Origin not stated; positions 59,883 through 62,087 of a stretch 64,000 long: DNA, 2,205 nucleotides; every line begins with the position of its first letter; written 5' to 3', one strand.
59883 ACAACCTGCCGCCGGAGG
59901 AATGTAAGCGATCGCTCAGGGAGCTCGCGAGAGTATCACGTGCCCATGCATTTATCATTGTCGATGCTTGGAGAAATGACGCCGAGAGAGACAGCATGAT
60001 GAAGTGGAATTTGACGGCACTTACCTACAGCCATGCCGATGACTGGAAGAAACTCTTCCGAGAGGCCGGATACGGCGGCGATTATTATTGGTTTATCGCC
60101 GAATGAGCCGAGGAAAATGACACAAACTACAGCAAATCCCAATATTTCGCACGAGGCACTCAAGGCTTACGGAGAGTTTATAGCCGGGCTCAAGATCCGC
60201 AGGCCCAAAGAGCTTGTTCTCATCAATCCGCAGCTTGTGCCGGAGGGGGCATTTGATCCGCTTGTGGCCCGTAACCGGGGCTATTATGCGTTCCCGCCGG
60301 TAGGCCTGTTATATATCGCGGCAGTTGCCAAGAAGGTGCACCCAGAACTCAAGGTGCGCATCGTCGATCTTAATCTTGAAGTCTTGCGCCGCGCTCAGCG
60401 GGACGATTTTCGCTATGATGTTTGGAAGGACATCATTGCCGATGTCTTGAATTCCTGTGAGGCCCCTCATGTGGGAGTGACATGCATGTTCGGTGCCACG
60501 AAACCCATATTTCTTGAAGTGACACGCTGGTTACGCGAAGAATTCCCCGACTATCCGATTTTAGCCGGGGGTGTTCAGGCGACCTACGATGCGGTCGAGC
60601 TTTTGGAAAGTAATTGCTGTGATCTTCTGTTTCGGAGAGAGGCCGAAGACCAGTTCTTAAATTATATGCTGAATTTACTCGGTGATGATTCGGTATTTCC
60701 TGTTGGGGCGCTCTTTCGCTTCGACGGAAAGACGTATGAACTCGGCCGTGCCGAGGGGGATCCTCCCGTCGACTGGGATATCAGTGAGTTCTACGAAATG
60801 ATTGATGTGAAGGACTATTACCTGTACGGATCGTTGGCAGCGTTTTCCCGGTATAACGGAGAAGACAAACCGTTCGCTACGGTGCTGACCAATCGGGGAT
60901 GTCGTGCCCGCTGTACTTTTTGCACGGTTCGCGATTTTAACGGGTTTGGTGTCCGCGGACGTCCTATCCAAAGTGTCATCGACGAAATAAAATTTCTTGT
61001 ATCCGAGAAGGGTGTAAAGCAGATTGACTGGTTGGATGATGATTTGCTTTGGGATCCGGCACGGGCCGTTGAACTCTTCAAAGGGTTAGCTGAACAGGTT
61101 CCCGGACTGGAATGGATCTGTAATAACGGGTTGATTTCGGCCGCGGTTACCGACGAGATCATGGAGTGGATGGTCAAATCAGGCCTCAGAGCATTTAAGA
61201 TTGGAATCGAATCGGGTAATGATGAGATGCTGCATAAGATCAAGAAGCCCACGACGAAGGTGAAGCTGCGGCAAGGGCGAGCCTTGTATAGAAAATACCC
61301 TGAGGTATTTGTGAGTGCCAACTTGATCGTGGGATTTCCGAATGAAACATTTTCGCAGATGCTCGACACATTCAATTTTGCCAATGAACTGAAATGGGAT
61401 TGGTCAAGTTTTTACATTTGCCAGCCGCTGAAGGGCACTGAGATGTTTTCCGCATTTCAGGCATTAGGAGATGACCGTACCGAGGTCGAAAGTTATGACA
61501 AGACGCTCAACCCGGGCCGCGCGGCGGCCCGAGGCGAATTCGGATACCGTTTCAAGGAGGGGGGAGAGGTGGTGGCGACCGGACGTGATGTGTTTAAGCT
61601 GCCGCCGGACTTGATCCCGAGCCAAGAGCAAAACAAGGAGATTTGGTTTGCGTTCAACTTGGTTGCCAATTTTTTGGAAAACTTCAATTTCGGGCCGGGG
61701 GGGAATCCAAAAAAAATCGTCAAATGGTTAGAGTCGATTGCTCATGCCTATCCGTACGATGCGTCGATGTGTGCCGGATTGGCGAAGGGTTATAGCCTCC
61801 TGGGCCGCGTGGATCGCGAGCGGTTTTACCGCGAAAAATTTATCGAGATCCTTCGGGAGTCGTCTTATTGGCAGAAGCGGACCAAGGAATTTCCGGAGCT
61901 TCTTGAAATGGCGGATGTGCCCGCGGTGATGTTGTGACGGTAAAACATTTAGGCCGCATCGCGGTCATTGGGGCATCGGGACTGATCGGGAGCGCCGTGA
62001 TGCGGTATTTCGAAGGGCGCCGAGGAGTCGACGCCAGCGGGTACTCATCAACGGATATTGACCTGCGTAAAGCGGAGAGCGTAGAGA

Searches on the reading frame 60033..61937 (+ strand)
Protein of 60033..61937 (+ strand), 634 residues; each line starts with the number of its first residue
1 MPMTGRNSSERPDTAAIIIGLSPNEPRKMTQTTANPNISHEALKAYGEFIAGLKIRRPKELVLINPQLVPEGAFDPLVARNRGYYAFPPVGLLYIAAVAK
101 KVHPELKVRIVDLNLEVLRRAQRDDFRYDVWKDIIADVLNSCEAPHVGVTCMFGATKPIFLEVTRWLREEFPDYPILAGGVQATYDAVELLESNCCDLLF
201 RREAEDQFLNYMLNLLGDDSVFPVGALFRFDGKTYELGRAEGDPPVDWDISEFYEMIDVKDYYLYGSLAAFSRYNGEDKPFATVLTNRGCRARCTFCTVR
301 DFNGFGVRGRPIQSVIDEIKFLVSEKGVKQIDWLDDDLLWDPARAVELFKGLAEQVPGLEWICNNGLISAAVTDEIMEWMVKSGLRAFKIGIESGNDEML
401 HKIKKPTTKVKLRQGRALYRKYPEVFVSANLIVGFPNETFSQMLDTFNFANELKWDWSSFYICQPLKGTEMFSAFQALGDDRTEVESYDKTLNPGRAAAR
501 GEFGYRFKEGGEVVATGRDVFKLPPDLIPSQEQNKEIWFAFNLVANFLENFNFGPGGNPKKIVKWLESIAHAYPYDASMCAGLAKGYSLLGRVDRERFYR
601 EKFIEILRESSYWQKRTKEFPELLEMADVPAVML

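Call 7: search_protein_families(library=pfam, proteins=[window:60033-61937:+], max_evalue=0.01)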
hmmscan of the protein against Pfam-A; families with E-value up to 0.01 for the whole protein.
window:60033-61937:+ (634 aa): 2 families
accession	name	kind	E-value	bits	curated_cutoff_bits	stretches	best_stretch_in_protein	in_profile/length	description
PF04055.27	Radical_SAM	-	9e-17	62.2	29.5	1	286-450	3-166/166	Radical SAM superfamily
PF02310.24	B12-binding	-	1.2e-10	41.8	32.1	1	85-208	10-117/121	B12 binding domain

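Call 8: search_protein_families(library=ncbifam, proteins=[window:60117-61937:+], max_evalue=0.01)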
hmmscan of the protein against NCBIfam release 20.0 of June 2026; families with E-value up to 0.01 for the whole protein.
window:60117-61937:+ (606 aa): 28 families (the best 25 are shown)
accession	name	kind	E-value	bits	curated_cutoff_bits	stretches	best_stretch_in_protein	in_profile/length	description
NF038361.1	rSAM_Sden_1168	equivalog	5.6e-34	117.6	575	1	28-446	61-472/560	Sden_1168 family B12-binding radical SAM P-methyltransferase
TIGR03471.1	HpnJ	equivalog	5.4e-24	84.9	577.6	1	251-449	195-389/472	hopanoid biosynthesis associated radical SAM protein HpnJ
TIGR04479.1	bcpD_PhpK_rSAM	subfamily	7e-24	84.1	600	1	100-428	95-412/504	PhpK family radical SAM P-methyltransferase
TIGR02026.1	BchE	equivalog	1.4e-22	80.2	481.35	1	115-462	62-398/497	magnesium-protoporphyrin IX monomethyl ester anaerobic oxidative cyclase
TIGR00089.1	TIGR00089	subfamily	1.6e-21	76.6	251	1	244-446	131-339/429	MiaB/RimO family radical SAM methylthiotransferase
TIGR04014.1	B12_SAM_MJ_0865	equivalog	9.8e-20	70.7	360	1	257-453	164-364/434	methyl-coenzyme M reductase glutamine C-methyltransferase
TIGR01125.1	TIGR01125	equivalog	7.1e-18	64.9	356.95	1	242-444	126-335/432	30S ribosomal protein S12 methylthiotransferase RimO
NF050148.1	rSAM_ApyD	equivalog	8.1e-18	64.1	750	1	59-447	23-393/645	RiPP biosynthesis radical SAM protein ApyD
NF045585.1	rSAM_slr0320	equivalog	1.4e-16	60.1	775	1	241-425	223-409/511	photosystem II high light acclimation radical SAM protein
TIGR04072.2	rSAM_ladder_B12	equivalog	1.1e-15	57.3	360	1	249-425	176-349/443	lipid biosynthesis B12-binding/radical SAM protein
TIGR01579.1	MiaB-like-C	equivalog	3.3e-14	53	357.05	1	138-426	58-319/416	tRNA (N(6)-L-threonylcarbamoyladenosine(37)-C(2))-methylthiotransferase MtaB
TIGR01574.1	miaB-methiolase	equivalog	3.5e-14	52.7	355.3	1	245-444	137-344/437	tRNA (N6-isopentenyl adenosine(37)-C2)-methylthiotransferase MiaB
TIGR04385.1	B12_rSAM_cofa1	equivalog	1.5e-10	40.9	450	1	61-333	20-275/438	B12 lower ligand biosynthesis radical SAM protein BzaD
NF033070.1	rSAM_AprD4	equivalog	1.6e-10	40.5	500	1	255-444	198-387/456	AprD4 family radical SAM diol-dehydratase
TIGR03975.1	rSAM_ocin_1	subfamily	1.9e-10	39.9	281.85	1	108-411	118-416/606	RiPP maturation radical SAM C-methyltransferase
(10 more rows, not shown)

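Call 10: search_solved_structures(query=window:60117-61937:+, max_evalue=1, show_alignments=2)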
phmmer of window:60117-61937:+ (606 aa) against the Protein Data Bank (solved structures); distinct sequences matched with E-value up to 1: 18.
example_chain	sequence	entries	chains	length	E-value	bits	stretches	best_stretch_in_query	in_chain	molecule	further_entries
4jc0_A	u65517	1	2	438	3.1e-14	55.5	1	245-448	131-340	Ribosomal protein S12 methylthiotransferase RimO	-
2qgq_A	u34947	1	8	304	7e-14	54.3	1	249-448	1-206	Protein TM_1862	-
9ccb_A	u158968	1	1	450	3.6e-13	51.9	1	256-457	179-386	Radical SAM core domain-containing protein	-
6fd2_B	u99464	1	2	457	3.2e-08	35.6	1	259-444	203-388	Putative apramycin biosynthetic oxidoreductase 4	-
7mjz_A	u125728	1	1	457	0.0056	18.3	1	258-435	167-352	tRNA-2-methylthio-N(6)-dimethylallyladenosine synthase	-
7mjv_A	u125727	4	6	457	0.0059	18.2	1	258-434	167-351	tRNA-2-methylthio-N(6)-dimethylallyladenosine synthase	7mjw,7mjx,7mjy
6wte_A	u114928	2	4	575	0.028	15.9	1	254-310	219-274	B12-binding domain-containing protein | Tryptophan-C2-methyltransferase containing B12-binding domain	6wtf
7erp_A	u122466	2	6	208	0.19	13.2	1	304-373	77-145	LysR family transcriptional regulator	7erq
7fdf_A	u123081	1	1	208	0.19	13.2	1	304-373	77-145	LysR family transcriptional regulator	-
3ciw_A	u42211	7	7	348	0.44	12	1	246-429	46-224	FeFe-Hydrogenase maturase | [FeFe] hydrogenase maturase subunit HydE | Biotin synthetase, putative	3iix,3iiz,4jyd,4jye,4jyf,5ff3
5fep_A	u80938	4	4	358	0.44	12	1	246-429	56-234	[FeFe] hydrogenase maturase subunit HydE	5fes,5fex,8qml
7o1p_A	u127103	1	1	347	0.45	12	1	246-429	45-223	[FeFe] hydrogenase maturase subunit HydE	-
3cix_A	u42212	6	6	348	0.45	12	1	246-429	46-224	FeFe-Hydrogenase maturase | [FeFe] hydrogenase maturase subunit HydE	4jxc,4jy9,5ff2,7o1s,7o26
7o1o_A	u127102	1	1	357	0.45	12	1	246-429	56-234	[FeFe] hydrogenase maturase subunit HydE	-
5few_A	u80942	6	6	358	0.46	12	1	246-429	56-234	[FeFe] hydrogenase maturase subunit HydE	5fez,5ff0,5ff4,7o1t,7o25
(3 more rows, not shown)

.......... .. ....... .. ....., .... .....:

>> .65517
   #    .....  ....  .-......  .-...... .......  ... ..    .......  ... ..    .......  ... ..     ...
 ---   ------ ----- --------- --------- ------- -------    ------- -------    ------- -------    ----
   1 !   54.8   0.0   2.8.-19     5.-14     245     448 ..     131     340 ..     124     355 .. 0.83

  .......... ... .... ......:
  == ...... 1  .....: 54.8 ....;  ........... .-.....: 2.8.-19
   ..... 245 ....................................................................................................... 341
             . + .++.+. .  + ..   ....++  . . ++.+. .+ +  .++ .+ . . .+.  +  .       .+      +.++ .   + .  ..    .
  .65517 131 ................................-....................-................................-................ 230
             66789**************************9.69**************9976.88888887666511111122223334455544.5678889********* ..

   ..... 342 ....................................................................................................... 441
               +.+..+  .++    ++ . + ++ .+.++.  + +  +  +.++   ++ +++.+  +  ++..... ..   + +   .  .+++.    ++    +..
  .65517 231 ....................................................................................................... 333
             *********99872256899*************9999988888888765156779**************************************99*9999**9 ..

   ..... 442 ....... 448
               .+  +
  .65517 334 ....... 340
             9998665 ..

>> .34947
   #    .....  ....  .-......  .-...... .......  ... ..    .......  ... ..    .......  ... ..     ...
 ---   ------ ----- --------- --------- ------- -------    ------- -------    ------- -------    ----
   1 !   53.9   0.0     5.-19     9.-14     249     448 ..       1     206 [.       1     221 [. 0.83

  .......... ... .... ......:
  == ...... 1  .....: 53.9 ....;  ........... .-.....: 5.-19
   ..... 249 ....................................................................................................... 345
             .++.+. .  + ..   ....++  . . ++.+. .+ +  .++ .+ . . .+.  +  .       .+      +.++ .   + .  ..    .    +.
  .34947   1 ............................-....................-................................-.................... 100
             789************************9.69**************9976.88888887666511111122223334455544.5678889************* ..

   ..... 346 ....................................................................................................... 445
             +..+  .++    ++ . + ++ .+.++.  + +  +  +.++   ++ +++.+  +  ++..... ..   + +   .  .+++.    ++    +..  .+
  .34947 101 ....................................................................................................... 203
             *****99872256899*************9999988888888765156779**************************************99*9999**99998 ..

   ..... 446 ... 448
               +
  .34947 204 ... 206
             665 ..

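Call 21: find_homologous_proteins(query=window:60117-61937:+, max_evalue=1e-10)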
Query window:60117-61937:+ (606 aa): 616 proteins with E <= 1e-10 among 8000 candidates; the best 120 are listed.
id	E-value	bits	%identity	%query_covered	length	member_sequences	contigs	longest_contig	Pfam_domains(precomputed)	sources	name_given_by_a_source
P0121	0.0e+0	1418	100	100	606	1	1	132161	PF04055.28,PF02310.25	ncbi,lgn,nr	ncbi:MAG: radical SAM protein [Candidatus Omnitrophota bacterium]|nr:radical SAM protein [Candidatus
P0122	0.0e+0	1015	70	100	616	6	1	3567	PF04055.28,PF02310.25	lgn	-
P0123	1.7e-297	1006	70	99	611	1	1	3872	PF04055.28,PF02310.25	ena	-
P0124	3.9e-297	1005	70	99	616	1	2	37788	PF04055.28,PF02310.25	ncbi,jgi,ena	-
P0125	1.4e-296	1003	69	100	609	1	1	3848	PF04055.28,PF02310.25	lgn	-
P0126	1.1e-294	997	69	97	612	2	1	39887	PF04055.28,PF02310.25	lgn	-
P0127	1.7e-292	990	67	99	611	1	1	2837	PF04055.28,PF02310.25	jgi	jgi:radical SAM superfamily enzyme YgiQ (UPF0313 family)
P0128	8.4e-291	984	69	100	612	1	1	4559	PF04055.28,PF02310.25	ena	-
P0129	3.3e-289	979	71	96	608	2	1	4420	PF04055.28,PF02310.25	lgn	-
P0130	1.1e-288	977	68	98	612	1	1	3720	PF04055.28,PF02310.25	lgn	-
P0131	1.7e-288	976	69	98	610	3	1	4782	PF04055.28,PF02310.25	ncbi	-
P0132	1.7e-287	973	69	98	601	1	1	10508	PF04055.28,PF02310.25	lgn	-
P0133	3.1e-287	972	67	98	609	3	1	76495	PF04055.28,PF02310.25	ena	-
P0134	5.0e-287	971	67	99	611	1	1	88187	PF04055.28,PF02310.25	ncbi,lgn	-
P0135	6.8e-287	971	68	99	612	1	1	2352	PF04055.28,PF02310.25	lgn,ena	-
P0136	1.1e-285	967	68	99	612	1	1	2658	PF04055.28,PF02310.25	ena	-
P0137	1.7e-285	966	68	99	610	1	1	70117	PF04055.28,PF02310.25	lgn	-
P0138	1.2e-284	964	67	98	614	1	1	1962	PF04055.28,PF02310.25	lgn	-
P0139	6.1e-284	961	69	97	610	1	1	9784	PF04055.28,PF02310.25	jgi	jgi:hypothetical protein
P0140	6.6e-284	961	68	97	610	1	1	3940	PF04055.28,PF02310.25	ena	-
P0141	1.0e-283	961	66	98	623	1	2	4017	PF04055.28,PF02310.25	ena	-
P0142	3.7e-283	959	66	100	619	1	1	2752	PF04055.28,PF02310.25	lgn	-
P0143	7.9e-282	954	66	99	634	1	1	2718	PF04055.28,PF02310.25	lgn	-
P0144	1.4e-281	953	67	97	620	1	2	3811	PF04055.28,PF02310.25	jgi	jgi:radical SAM superfamily enzyme YgiQ (UPF0313 family)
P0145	2.8e-281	952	67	99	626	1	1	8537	PF04055.28,PF02310.25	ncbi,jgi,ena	jgi:radical SAM superfamily enzyme YgiQ (UPF0313 family)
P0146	1.4e-280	950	67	99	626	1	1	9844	PF04055.28,PF02310.25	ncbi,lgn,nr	ncbi:MAG: radical SAM protein [Gemmataceae bacterium]|nr:radical SAM protein [Gemmataceae bacterium]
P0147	1.6e-280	950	67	97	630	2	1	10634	PF04055.28,PF02310.25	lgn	-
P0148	2.9e-280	949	66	100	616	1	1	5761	PF04055.28,PF02310.25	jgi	jgi:radical SAM superfamily enzyme YgiQ (UPF0313 family)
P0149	3.1e-280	949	67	98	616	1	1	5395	PF04055.28,PF02310.25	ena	-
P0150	7.8e-278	941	67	97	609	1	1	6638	PF04055.28,PF02310.25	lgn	-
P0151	2.2e-277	940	68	96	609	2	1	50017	PF04055.28,PF02310.25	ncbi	-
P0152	5.3e-277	938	66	98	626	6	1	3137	PF04055.28,PF02310.25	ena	-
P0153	1.9e-275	933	67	97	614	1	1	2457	PF04055.28,PF02310.25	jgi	jgi:hypothetical protein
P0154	1.8e-274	930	67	97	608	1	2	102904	PF04055.28,PF02310.25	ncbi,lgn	-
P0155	1.1e-273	927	64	99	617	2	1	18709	PF04055.28,PF02310.25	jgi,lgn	jgi:radical SAM superfamily enzyme YgiQ (UPF0313 family)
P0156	5.2e-273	925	65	95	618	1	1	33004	PF04055.28,PF02310.25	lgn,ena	-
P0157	5.7e-273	925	65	98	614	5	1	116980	PF04055.28,PF02310.25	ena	-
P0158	4.9e-272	922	66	97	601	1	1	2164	PF04055.28,PF02310.25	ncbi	-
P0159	3.1e-270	916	64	99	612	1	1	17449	PF04055.28,PF02310.25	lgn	-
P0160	6.5e-270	915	65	97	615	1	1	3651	PF04055.28,PF02310.25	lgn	-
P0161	1.7e-269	914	66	97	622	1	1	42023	PF04055.28,PF02310.25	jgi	jgi:radical SAM superfamily enzyme YgiQ (UPF0313 family)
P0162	3.3e-267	906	64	98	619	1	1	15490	PF04055.28,PF02310.25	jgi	jgi:radical SAM superfamily enzyme YgiQ (UPF0313 family)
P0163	7.0e-264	895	62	99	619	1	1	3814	PF04055.28,PF02310.25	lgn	-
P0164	8.7e-262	888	62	97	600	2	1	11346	PF04055.28,PF02310.25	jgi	-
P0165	1.6e-261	887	62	98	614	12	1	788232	PF04055.28,PF02310.25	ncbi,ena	-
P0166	5.7e-261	885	63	93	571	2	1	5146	PF04055.28,PF02310.25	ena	-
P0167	4.0e-260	883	62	97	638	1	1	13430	PF04055.28,PF02310.25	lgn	-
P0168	1.1e-258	878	62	97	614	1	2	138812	PF04055.28,PF02310.25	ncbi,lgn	-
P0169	1.0e-257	875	62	97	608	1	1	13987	PF04055.28,PF02310.25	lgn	-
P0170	7.0e-257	872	68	88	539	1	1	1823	PF04055.28,PF02310.25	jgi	jgi:radical SAM superfamily enzyme YgiQ (UPF0313 family)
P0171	1.2e-256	871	60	98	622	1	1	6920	PF04055.28,PF02310.25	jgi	jgi:radical SAM superfamily enzyme YgiQ (UPF0313 family)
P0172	4.3e-256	869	63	92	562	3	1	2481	PF04055.28,PF02310.25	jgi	jgi:radical SAM superfamily enzyme YgiQ (UPF0313 family)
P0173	2.0e-255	867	61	99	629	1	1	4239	PF04055.28,PF02310.25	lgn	-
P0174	2.3e-251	854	60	99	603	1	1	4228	PF04055.28,PF02310.25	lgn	-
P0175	1.5e-250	851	60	97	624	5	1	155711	PF04055.28,PF02310.25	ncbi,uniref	ncbi:B12-binding domain-containing radical SAM protein [Microcoleus sp. BROC3]|uniref:B12-binding do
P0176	2.8e-250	850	61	97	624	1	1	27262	PF04055.28,PF02310.25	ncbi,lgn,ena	-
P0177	2.8e-250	850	59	99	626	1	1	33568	PF04055.28,PF02310.25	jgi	jgi:radical SAM superfamily enzyme YgiQ (UPF0313 family)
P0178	4.1e-249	846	60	97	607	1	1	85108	PF04055.28,PF02310.25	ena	-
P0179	7.1e-248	842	59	99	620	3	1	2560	PF04055.28,PF02310.25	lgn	-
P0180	1.7e-246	838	59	98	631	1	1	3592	PF04055.28,PF02310.25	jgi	jgi:radical SAM superfamily enzyme YgiQ (UPF0313 family)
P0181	3.5e-246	837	60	97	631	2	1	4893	PF04055.28,PF02310.25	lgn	-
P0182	4.9e-246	836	59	95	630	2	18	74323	PF04055.28,PF02310.25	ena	-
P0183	3.8e-245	833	61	97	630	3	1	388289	PF04055.28,PF02310.25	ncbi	-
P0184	4.3e-243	826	59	96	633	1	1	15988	PF04055.28,PF02310.25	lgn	-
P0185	1.3e-242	825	59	99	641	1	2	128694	PF04055.28,PF02310.25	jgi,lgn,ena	-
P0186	2.5e-241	821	59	98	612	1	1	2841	PF04055.28,PF02310.25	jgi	jgi:radical SAM superfamily enzyme YgiQ (UPF0313 family)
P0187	3.7e-240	817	59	98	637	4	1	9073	PF04055.28,PF02310.25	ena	-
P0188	1.2e-239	815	58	97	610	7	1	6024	PF04055.28,PF02310.25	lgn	-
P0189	6.7e-239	813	59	97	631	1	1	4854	PF04055.28,PF02310.25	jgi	jgi:radical SAM superfamily enzyme YgiQ (UPF0313 family)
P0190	1.4e-238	811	58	98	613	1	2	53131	PF04055.28,PF02310.25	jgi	jgi:radical SAM superfamily enzyme YgiQ (UPF0313 family)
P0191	2.5e-238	811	58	95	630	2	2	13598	PF04055.28,PF02310.25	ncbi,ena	-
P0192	2.6e-237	807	58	99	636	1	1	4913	PF04055.28,PF02310.25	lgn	-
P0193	3.2e-237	807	58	97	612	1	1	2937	PF04055.28,PF02310.25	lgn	-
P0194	8.4e-236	802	59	96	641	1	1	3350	PF04055.28,PF02310.25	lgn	-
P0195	8.7e-236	802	58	99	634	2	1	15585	PF04055.28,PF02310.25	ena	-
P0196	1.9e-235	801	59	96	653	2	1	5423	PF04055.28,PF02310.25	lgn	-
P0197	3.9e-235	800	57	99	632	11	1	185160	PF04055.28,PF02310.25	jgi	jgi:radical SAM superfamily enzyme YgiQ (UPF0313 family)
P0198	1.4e-234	798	58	96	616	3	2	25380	PF04055.28,PF02310.25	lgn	-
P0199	1.5e-234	798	58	96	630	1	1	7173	PF04055.28,PF02310.25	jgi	jgi:radical SAM superfamily enzyme YgiQ (UPF0313 family)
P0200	2.4e-234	797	58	97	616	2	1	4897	PF04055.28,PF02310.25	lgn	-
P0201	3.9e-234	797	57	98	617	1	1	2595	PF04055.28,PF02310.25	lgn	-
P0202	4.4e-234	797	59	96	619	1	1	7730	PF04055.28,PF02310.25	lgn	-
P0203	1.3e-233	795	58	97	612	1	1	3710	PF04055.28,PF02310.25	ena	-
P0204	1.3e-233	795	58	98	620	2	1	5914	PF04055.28,PF02310.25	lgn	-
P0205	1.9e-233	795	56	98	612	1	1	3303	PF04055.28,PF02310.25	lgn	-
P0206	1.1e-232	792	56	98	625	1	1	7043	PF04055.28,PF02310.25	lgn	-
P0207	2.6e-231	787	56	99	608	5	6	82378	PF04055.28,PF02310.25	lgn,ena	-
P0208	3.0e-231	787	58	96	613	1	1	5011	PF04055.28,PF02310.25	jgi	jgi:radical SAM superfamily enzyme YgiQ (UPF0313 family)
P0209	4.6e-229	780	58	97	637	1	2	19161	PF04055.28,PF02310.25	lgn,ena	-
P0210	4.6e-229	780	56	97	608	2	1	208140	PF04055.28,PF02310.25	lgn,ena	-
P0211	1.3e-228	779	57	96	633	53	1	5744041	PF04055.28,PF02310.25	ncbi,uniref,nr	ncbi:Radical SAM domain protein [Rhodopseudomonas palustris TIE-1]|uniref:B12-binding domain-contain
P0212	1.9e-228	778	59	91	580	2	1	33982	PF04055.28,PF02310.25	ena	-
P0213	2.0e-228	778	58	96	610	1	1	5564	PF04055.28,PF02310.25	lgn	-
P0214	2.8e-228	777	56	97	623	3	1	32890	PF04055.28,PF02310.25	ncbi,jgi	-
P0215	4.7e-228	777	57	95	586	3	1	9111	PF04055.28,PF02310.25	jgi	jgi:radical SAM superfamily enzyme YgiQ (UPF0313 family)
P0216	1.0e-227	776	57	97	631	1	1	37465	PF04055.28,PF02310.25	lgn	-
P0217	1.4e-227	775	57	96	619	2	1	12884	PF04055.28,PF02310.25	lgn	-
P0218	3.5e-227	774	57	97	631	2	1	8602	PF04055.28,PF02310.25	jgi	-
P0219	5.4e-226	770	56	97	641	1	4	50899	PF04055.28,PF02310.25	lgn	-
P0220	8.7e-225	766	56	94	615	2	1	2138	PF04055.28,PF02310.25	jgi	jgi:radical SAM superfamily enzyme YgiQ (UPF0313 family)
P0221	1.0e-224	766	56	98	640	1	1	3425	PF04055.28,PF02310.25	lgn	-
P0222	1.3e-222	759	58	91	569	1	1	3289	PF04055.28,PF02310.25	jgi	jgi:radical SAM superfamily enzyme YgiQ (UPF0313 family)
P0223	8.7e-222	756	56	99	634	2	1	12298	PF04055.28,PF02310.25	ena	-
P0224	1.2e-220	752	54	99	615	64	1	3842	PF04055.28,PF02310.25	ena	-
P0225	2.4e-220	751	58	95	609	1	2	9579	PF04055.28,PF02310.25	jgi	jgi:radical SAM superfamily enzyme YgiQ (UPF0313 family)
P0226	3.1e-220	751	54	98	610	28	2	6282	PF04055.28,PF02310.25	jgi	jgi:radical SAM superfamily enzyme YgiQ (UPF0313 family)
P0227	1.1e-219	749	56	95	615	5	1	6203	PF04055.28,PF02310.25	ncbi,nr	ncbi:MAG: radical SAM protein [Nitrospinota bacterium]|nr:radical SAM protein [Nitrospinota bacteriu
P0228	1.2e-219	749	53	99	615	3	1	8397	PF04055.28,PF02310.25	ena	-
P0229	1.6e-219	748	54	98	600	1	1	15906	PF04055.28,PF02310.25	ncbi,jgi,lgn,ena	-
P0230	2.0e-219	748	55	95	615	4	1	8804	PF04055.28,PF02310.25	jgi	jgi:radical SAM superfamily enzyme YgiQ (UPF0313 family)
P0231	2.3e-218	745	55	94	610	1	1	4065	PF04055.28,PF02310.25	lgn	-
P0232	2.6e-218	744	61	84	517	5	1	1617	PF04055.28,PF02310.25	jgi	jgi:tRNA A37 methylthiotransferase MiaB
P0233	3.0e-218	744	55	96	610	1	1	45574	PF04055.28,PF02310.25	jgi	-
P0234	4.0e-218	744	54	99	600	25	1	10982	PF04055.28,PF02310.25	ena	-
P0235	8.9e-218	743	55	97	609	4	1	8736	PF04055.28,PF02310.25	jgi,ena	jgi:radical SAM superfamily enzyme YgiQ (UPF0313 family)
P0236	9.1e-218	743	53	99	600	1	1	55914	PF04055.28,PF02310.25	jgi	jgi:radical SAM superfamily enzyme YgiQ (UPF0313 family)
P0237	2.1e-216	738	53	98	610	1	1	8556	PF04055.28,PF02310.25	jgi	jgi:radical SAM superfamily enzyme YgiQ (UPF0313 family)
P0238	2.2e-216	738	54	99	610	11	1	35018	PF04055.28,PF02310.25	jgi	jgi:radical SAM superfamily enzyme YgiQ (UPF0313 family)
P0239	3.5e-215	734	53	99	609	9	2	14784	PF04055.28,PF02310.25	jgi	-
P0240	4.2e-215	734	53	97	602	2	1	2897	PF04055.28,PF02310.25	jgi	jgi:radical SAM superfamily enzyme YgiQ (UPF0313 family)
